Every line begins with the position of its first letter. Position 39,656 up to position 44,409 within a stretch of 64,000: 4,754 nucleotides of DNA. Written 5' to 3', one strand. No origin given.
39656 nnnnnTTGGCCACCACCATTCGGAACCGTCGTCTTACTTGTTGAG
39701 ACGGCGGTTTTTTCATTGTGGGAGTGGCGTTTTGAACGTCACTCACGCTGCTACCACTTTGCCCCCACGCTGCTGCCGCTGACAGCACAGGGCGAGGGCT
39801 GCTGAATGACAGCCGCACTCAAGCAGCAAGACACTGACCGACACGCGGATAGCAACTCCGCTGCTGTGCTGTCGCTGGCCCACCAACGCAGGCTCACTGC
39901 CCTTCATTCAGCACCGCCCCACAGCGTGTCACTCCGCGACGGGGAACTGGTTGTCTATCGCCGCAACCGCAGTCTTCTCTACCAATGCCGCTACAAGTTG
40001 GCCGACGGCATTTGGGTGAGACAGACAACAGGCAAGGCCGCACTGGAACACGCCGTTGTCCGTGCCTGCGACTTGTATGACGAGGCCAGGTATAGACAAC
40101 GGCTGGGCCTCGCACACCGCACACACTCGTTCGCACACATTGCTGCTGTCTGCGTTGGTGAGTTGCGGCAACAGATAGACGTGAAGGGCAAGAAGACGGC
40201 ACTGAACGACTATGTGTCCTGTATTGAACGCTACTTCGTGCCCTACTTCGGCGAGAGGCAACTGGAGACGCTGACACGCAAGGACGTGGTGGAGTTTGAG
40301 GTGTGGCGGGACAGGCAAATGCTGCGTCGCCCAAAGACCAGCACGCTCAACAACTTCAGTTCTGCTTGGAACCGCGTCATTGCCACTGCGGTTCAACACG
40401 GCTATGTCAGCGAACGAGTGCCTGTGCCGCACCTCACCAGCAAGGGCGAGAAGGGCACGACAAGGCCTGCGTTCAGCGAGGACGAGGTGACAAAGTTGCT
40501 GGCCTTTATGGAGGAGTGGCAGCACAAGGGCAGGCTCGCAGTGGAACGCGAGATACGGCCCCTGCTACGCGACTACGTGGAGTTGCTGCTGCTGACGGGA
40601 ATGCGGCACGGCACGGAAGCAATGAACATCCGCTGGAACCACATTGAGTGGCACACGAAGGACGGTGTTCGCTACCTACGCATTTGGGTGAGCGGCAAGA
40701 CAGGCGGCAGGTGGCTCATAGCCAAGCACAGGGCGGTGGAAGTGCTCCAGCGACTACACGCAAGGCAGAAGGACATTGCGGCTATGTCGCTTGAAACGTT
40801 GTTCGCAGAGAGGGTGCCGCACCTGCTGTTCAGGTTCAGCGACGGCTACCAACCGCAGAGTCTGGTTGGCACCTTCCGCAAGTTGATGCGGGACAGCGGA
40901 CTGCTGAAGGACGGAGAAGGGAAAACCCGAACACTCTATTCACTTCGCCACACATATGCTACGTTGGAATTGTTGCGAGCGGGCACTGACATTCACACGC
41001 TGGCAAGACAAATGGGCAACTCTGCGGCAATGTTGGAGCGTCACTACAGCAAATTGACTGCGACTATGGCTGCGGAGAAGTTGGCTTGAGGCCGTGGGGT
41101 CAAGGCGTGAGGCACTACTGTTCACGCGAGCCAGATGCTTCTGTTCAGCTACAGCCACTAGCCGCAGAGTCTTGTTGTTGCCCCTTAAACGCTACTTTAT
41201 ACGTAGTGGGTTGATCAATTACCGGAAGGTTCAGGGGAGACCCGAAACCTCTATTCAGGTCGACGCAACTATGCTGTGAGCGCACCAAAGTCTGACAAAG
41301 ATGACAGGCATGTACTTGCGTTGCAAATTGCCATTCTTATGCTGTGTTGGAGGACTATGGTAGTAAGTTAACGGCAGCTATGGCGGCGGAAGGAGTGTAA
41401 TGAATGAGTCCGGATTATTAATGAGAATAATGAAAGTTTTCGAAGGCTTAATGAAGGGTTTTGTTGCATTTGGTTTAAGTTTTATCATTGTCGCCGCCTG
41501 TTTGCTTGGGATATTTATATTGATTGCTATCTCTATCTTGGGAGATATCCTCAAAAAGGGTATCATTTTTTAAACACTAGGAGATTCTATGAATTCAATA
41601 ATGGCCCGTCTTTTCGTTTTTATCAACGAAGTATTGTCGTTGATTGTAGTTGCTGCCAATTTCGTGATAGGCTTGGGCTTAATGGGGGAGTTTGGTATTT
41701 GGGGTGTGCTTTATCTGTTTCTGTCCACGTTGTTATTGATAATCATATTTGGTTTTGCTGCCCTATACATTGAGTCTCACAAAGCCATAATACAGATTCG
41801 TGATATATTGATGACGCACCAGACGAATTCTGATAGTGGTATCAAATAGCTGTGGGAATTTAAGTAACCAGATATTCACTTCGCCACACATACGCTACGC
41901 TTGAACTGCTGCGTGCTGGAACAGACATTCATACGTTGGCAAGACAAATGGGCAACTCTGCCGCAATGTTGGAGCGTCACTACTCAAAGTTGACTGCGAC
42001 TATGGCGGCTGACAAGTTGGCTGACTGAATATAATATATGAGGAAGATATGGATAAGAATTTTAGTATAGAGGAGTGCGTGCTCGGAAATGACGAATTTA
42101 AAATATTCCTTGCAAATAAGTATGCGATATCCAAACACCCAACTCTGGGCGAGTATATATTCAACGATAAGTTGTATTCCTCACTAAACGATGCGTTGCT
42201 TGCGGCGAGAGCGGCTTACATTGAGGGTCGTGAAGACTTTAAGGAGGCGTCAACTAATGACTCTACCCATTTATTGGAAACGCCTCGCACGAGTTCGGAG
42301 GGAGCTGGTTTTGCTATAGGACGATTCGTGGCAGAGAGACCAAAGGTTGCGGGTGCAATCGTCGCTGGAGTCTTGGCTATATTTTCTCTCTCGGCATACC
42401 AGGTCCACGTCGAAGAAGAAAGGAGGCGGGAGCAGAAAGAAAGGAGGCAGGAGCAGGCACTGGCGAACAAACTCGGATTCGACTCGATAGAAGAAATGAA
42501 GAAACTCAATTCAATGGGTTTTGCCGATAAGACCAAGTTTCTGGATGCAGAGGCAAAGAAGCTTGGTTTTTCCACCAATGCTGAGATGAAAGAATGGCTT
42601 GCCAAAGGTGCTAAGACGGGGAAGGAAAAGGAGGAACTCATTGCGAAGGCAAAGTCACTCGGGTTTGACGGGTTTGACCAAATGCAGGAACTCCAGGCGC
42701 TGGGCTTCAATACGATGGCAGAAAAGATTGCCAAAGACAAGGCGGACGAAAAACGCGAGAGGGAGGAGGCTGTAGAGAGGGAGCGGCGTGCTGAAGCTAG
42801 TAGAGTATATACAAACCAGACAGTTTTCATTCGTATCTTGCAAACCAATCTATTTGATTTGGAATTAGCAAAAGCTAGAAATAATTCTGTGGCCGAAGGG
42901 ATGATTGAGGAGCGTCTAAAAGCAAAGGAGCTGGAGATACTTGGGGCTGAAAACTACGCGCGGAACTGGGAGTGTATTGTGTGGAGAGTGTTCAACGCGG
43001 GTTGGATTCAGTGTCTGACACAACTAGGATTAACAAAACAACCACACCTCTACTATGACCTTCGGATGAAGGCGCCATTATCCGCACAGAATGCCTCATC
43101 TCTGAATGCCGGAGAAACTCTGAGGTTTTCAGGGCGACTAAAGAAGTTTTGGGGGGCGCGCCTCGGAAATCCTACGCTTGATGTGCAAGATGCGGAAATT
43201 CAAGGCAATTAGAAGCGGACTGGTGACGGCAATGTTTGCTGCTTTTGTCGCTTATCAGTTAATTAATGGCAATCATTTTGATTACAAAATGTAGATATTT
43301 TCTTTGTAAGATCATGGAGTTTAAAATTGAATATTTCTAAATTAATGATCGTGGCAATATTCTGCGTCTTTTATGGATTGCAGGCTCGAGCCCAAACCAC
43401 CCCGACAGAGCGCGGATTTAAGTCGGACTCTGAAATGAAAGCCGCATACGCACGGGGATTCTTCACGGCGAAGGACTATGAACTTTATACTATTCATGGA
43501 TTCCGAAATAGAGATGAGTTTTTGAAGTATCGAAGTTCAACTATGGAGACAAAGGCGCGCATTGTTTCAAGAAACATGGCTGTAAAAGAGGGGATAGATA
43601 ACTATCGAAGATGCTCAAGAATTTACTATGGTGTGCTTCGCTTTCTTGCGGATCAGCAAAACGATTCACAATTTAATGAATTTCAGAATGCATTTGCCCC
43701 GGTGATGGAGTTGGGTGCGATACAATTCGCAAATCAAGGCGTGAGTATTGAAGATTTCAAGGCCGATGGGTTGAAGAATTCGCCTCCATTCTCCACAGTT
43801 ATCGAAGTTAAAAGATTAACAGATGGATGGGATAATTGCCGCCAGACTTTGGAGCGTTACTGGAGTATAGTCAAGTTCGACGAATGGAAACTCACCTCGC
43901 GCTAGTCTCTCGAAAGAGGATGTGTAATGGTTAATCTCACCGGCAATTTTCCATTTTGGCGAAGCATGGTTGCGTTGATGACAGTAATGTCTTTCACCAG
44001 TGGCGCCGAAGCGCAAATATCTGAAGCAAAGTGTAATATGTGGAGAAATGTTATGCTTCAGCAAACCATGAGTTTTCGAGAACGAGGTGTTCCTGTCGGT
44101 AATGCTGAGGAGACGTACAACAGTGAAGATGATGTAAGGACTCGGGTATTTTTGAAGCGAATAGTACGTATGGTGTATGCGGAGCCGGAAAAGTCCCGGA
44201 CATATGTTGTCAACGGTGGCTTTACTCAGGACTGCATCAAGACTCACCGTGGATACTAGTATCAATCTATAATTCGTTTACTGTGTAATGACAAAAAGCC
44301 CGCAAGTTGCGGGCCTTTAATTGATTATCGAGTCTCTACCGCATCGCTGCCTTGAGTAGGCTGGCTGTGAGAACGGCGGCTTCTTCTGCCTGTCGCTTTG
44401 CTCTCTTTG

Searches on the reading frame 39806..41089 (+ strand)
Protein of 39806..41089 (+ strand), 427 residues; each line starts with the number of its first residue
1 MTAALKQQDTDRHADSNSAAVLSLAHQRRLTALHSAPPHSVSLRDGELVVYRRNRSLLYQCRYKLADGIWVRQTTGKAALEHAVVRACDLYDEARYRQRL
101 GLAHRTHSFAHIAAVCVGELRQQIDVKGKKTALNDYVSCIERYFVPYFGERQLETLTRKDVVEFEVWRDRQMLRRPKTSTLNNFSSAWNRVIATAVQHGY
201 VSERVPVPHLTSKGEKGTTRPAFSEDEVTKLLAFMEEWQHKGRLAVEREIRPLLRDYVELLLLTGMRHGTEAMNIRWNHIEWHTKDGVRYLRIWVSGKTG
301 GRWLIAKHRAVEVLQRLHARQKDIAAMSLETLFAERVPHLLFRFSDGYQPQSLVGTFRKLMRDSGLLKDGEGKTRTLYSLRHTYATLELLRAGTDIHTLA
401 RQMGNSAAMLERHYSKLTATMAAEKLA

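Call 11: search_protein_families(library=pfam, max_evalue=0.1, proteins=[window:39806-41089:+])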
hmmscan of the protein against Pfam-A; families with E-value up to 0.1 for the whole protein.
window:39806-41089:+ (427 aa): 3 families
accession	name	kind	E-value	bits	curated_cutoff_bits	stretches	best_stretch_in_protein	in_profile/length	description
PF22022.2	Phage_int_M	-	0.0053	17.4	27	1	131-204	19-88/96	Phage integrase central domain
PF03441.19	FAD_binding_7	-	0.024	14.5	27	1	254-328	7-81/203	FAD binding domain of DNA photolyase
PF14659.12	Phage_int_SAM_3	-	0.026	15.2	22.6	1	130-164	19-53/58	Phage integrase, N-terminal SAM-like domain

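Call 12: search_protein_families(library=ncbifam, max_evalue=0.1, proteins=[window:39806-41089:+])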
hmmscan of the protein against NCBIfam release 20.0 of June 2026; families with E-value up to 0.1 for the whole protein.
window:39806-41089:+ (427 aa): 3 families
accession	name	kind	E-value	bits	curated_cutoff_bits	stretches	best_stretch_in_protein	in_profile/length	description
NF040815.2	recomb_XerA_Arch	equivalog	4.2e-09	36.3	220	1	130-416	14-253/263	site-specific tyrosine recombinase/integron integrase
TIGR02249.1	integrase_gron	subfamily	0.00016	21.2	265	1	371-407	255-290/315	integron integrase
NF003462.0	PRK05084.1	equivalog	0.011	14.4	267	1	373-422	301-349/360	tyrosine recombinase XerS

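Call 13: search_protein_families(library=padloc, max_evalue=0.1, proteins=[window:39806-41089:+])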
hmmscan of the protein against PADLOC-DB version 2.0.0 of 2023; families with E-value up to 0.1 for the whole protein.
window:39806-41089:+ (427 aa): 1 family
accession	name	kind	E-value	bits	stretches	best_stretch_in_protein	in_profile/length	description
PDLC04977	PDC-S26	-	0.011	12.9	0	195-261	140-205/400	-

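Call 14: search_protein_families(library=phrogs, max_evalue=0.1, proteins=[window:39806-41089:+])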
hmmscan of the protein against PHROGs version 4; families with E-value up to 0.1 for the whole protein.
window:39806-41089:+ (427 aa): 3 families
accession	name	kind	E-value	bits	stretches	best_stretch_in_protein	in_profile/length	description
phrog_1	-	integration and excision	5.3e-34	119.4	1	50-424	114-442/611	integrase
phrog_216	-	integration and excision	2.1e-12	47.8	1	182-420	16-227/301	integrase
phrog_7685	-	integration and excision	0.00035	21.2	1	371-424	177-230/240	integrase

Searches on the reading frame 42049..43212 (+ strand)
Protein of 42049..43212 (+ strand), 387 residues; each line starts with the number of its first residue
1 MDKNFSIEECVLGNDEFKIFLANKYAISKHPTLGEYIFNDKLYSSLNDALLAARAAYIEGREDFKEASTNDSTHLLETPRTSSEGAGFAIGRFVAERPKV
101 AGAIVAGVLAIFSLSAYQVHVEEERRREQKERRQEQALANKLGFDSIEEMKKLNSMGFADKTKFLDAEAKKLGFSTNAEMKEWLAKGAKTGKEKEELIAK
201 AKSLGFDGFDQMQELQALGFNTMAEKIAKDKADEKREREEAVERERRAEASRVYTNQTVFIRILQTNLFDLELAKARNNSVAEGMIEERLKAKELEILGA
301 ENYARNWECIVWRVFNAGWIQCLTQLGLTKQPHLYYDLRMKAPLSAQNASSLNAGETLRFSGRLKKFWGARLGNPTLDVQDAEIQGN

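Call 11: search_protein_families(library=pfam, max_evalue=0.1, proteins=[window:42049-43212:+])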
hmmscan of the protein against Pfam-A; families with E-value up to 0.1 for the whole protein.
window:42049-43212:+ (387 aa): 1 family
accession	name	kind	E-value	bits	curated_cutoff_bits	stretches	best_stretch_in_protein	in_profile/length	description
PF03887.19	YfbU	-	0.026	15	25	0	179-220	67-108/166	YfbU domain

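Call 12: search_protein_families(library=ncbifam, max_evalue=0.1, proteins=[window:42049-43212:+])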
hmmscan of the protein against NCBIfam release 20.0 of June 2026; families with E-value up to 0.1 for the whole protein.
window:42049-43212:+ (387 aa): 1 family
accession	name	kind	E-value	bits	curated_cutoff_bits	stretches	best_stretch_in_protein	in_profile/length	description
NF003936.2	PRK05445.1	equivalog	0.1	12.9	90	0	179-220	67-108/166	YfbU family protein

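Call 13: search_protein_families(library=padloc, max_evalue=0.1, proteins=[window:42049-43212:+])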
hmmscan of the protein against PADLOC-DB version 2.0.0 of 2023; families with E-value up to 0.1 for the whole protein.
window:42049-43212:+ (387 aa): 0 families

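Call 14: search_protein_families(library=phrogs, max_evalue=0.1, proteins=[window:42049-43212:+])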
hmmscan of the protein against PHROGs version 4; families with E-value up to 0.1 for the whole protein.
window:42049-43212:+ (387 aa): 0 families

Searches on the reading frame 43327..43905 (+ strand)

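Call 11: search_protein_families(library=pfam, max_evalue=0.1, proteins=[window:43327-43905:+])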
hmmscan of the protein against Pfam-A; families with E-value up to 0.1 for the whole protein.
window:43327-43905:+ (192 aa): 1 family
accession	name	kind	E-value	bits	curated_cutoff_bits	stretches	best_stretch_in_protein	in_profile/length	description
PF18121.7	TFA2_Winged_2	-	0.0085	16.2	26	1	150-176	11-35/60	TFA2 Winged helix domain 2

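Call 12: search_protein_families(library=ncbifam, max_evalue=0.1, proteins=[window:43327-43905:+])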
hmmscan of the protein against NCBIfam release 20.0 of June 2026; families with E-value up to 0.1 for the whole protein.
window:43327-43905:+ (192 aa): 0 families

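Call 13: search_protein_families(library=padloc, max_evalue=0.1, proteins=[window:43327-43905:+])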
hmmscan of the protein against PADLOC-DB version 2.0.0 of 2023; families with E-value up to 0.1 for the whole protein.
window:43327-43905:+ (192 aa): 0 families

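Call 14: search_protein_families(library=phrogs, max_evalue=0.1, proteins=[window:43327-43905:+])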
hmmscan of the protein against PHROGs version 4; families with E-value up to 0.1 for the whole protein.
window:43327-43905:+ (192 aa): 0 families

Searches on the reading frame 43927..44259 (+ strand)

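Call 11: search_protein_families(library=pfam, max_evalue=0.1, proteins=[window:43927-44259:+])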
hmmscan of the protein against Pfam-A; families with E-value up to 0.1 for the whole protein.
window:43927-44259:+ (110 aa): 0 families

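Call 12: search_protein_families(library=ncbifam, max_evalue=0.1, proteins=[window:43927-44259:+])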
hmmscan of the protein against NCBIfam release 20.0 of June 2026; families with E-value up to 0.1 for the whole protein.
window:43927-44259:+ (110 aa): 1 family
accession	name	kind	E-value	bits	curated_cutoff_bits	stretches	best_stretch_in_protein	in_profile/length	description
NF047586.1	LIC11270_fam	equivalog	0.025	13.5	490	1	8-100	229-320/404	LIC11270 family surface protein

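Call 13: search_protein_families(library=padloc, max_evalue=0.1, proteins=[window:43927-44259:+])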
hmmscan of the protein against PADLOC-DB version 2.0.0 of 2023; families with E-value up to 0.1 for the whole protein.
window:43927-44259:+ (110 aa): 0 families

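Call 14: search_protein_families(library=phrogs, max_evalue=0.1, proteins=[window:43927-44259:+])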
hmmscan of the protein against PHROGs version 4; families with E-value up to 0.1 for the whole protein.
window:43927-44259:+ (110 aa): 1 family
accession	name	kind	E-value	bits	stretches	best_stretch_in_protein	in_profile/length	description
phrog_2315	-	unknown function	6.8e-07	30.4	1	16-90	8-83/109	-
